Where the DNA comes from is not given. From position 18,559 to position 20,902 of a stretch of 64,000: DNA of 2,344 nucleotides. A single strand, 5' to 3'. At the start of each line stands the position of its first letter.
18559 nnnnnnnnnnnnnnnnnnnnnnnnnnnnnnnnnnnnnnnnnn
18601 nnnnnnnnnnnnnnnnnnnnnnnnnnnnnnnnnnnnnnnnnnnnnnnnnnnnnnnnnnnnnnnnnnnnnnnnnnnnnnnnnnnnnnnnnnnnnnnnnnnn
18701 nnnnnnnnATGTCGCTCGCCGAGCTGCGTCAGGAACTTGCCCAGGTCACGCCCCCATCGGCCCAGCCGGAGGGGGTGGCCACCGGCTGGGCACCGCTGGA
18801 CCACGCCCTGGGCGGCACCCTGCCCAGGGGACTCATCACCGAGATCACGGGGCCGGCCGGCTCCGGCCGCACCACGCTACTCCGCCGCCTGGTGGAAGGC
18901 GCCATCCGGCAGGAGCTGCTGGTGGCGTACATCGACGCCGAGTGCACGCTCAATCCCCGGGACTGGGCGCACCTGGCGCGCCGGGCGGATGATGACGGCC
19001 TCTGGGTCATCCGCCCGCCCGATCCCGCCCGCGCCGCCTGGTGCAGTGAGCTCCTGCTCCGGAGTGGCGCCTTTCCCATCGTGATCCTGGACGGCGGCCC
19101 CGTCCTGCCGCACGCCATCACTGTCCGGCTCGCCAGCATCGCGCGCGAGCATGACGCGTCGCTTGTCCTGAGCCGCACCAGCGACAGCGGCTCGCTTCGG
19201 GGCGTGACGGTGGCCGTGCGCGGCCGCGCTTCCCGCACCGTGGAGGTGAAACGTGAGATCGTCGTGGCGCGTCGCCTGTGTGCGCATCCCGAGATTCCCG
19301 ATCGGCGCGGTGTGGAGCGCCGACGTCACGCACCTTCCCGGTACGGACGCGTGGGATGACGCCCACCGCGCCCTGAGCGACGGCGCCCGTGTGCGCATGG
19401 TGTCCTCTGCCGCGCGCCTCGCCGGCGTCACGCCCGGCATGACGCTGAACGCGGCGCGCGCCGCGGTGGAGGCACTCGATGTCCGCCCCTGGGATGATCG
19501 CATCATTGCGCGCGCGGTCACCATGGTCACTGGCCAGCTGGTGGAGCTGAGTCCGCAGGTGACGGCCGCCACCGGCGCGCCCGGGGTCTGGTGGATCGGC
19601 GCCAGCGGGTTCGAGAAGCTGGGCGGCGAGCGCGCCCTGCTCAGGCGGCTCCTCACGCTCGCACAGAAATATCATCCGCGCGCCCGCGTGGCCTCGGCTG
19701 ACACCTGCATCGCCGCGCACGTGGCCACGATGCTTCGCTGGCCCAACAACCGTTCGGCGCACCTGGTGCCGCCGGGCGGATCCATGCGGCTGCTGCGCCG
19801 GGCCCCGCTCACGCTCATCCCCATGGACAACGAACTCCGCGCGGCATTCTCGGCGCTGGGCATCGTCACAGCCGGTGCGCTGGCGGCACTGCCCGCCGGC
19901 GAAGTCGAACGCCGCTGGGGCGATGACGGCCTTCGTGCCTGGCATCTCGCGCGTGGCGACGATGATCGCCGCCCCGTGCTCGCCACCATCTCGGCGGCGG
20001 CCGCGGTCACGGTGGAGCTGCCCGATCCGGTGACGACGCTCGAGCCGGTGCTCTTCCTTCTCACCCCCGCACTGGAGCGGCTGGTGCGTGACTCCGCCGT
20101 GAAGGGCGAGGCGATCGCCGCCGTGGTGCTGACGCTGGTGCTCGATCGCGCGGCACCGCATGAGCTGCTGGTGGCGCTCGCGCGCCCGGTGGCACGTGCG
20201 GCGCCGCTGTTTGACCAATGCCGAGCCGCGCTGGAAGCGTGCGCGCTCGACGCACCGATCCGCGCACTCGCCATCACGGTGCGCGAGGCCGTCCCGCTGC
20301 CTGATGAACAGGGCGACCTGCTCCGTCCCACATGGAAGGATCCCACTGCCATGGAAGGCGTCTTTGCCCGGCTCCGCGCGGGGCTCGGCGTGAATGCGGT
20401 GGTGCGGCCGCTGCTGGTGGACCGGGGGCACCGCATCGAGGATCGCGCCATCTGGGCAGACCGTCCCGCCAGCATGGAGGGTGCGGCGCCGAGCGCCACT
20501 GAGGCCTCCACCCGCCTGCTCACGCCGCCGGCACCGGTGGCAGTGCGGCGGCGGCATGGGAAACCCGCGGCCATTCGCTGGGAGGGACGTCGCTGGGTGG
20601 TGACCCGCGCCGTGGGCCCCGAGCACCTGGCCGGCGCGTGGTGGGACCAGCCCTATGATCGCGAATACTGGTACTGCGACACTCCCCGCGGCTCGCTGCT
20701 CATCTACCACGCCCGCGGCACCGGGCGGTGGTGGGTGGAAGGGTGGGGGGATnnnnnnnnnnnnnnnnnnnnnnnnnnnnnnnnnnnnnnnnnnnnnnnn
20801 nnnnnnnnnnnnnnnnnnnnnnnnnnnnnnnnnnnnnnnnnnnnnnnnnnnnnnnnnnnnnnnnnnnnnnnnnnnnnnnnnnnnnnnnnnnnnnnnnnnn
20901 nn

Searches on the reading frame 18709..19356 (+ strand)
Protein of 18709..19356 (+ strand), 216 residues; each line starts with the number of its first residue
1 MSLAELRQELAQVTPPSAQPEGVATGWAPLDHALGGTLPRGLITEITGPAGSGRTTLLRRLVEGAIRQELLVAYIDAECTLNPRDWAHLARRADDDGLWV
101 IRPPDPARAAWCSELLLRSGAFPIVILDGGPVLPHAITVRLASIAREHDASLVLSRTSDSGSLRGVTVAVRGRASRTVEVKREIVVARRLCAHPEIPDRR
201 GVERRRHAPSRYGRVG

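Call 83: search_protein_families(library=ncbifam, proteins=[window:18709-19356:+], max_evalue=0.01)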
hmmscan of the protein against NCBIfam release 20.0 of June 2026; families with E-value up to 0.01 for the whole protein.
window:18709-19356:+ (216 aa): 17 families
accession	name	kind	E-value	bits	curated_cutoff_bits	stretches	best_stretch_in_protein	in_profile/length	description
TIGR02012.1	tigrfam_recA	equivalog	1e-15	57.9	325.3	1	21-129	34-141/321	recombinase RecA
NF033429.2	ImuA_translesion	equivalog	1.5e-13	51.1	150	1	18-159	11-151/181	translesion DNA synthesis-associated protein ImuA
NF007072.0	PRK09519.1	equivalog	3.6e-13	48.8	1024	1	23-133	41-150/790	intein-containing recombinase RecA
NF006861.0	PRK09361.1-1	equivalog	7.4e-07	28.9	278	1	22-81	4-63/235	DNA repair and recombination protein RadB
TIGR02237.1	recomb_radB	equivalog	8.3e-07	29.1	172.4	1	30-82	1-52/210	DNA repair and recombination protein RadB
NF052589.1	ArlH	equivalog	2.3e-05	24.2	215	1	30-81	9-60/229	archaellum protein ArlH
TIGR03873.1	F420-0_ABC_ATP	hypoth_equivalog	0.00012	21.5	372.4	1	37-69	23-54/256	putative F420-0 ABC transporter ATP-binding protein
NF006320.0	PRK08533.1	equivalog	0.00017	21.3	215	1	30-80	13-63/230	flagellar accessory protein FlaH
NF004723.0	PRK06067.1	subfamily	0.00018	21.1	194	1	23-81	16-74/243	flagellar accessory protein FlaH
NF006799.0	PRK09302.1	equivalog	0.0002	20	408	1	20-75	252-307/515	circadian clock protein KaiC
NF008809.0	PRK11831.1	equivalog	0.00027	20.3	441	1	37-74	30-66/270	phospholipid ABC transporter ATP-binding protein MlaF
TIGR03881.1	KaiC_arch_4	hypoth_equivalog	0.00033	20.4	247.8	1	23-79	3-59/231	KaiC domain-containing protein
NF003301.0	PRK04301.1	equivalog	0.00062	19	259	1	23-96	83-162/316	DNA repair and recombination protein RadA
TIGR02238.1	recomb_DMC1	equivalog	0.00097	18.4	447.7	1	23-100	78-161/314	meiotic recombinase Dmc1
TIGR02236.1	recomb_radA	equivalog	0.0015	18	361.15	1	23-94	78-155/311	DNA repair and recombination protein RadA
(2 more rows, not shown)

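Call 84: search_protein_families(library=pfam, proteins=[window:18709-19356:+], max_evalue=0.01)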
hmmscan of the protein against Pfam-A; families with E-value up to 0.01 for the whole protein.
window:18709-19356:+ (216 aa): 7 families
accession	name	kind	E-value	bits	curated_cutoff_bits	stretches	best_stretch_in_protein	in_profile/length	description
PF00154.27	RecA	-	1.9e-13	50.9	27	1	21-130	31-139/262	recA bacterial DNA recombination protein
PF25199.1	nSTAND_NTPase5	-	1.9e-05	25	34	1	43-101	43-100/145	Novel STAND NTPase 5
PF13191.12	AAA_16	-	0.0013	19.7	32.6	1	40-92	23-72/167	AAA ATPase domain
PF13401.12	AAA_22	-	0.0016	19.2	27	1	43-79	7-45/130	AAA domain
PF08423.17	Rad51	-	0.0017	18.1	22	1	23-97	8-88/244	Rad51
PF06745.19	ATPase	-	0.0018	18.2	26.6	1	24-76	2-55/231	KaiC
PF02492.25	cobW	-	0.0036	17.4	20.7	1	43-77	2-35/180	CobW/HypB/UreG, nucleotide-binding domain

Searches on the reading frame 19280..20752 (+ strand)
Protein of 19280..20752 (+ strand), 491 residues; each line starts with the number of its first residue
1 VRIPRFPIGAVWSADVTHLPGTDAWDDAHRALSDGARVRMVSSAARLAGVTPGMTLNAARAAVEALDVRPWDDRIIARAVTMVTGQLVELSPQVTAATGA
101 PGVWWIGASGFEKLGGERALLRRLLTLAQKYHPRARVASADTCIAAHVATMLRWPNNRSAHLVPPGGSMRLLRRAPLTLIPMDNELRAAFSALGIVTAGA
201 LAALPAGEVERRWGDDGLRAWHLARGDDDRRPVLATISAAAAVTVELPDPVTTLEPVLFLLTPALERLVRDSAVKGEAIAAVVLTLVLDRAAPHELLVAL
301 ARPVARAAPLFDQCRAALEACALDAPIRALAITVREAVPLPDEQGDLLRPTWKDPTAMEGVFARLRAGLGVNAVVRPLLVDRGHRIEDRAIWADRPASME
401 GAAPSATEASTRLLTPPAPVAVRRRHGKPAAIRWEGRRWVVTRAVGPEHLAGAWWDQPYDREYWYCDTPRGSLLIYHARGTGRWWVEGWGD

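Call 83: search_protein_families(library=ncbifam, proteins=[window:19280-20752:+], max_evalue=0.01)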
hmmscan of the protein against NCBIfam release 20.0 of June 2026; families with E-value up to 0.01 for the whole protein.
window:19280-20752:+ (491 aa): 3 families
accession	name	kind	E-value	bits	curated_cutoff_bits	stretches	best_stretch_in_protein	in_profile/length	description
NF002751.0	PRK02794.1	equivalog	1.5e-10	40.5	371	1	145-381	183-419/425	DNA polymerase IV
NF002848.0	PRK03103.1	subfamily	1.3e-06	27.2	381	1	184-381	192-393/410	DNA polymerase IV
NF002882.0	PRK03348.1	equivalog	0.0001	21.2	389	1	144-263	151-270/461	DNA polymerase IV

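Call 84: search_protein_families(library=pfam, proteins=[window:19280-20752:+], max_evalue=0.01)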
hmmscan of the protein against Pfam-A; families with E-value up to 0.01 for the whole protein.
window:19280-20752:+ (491 aa): 0 families
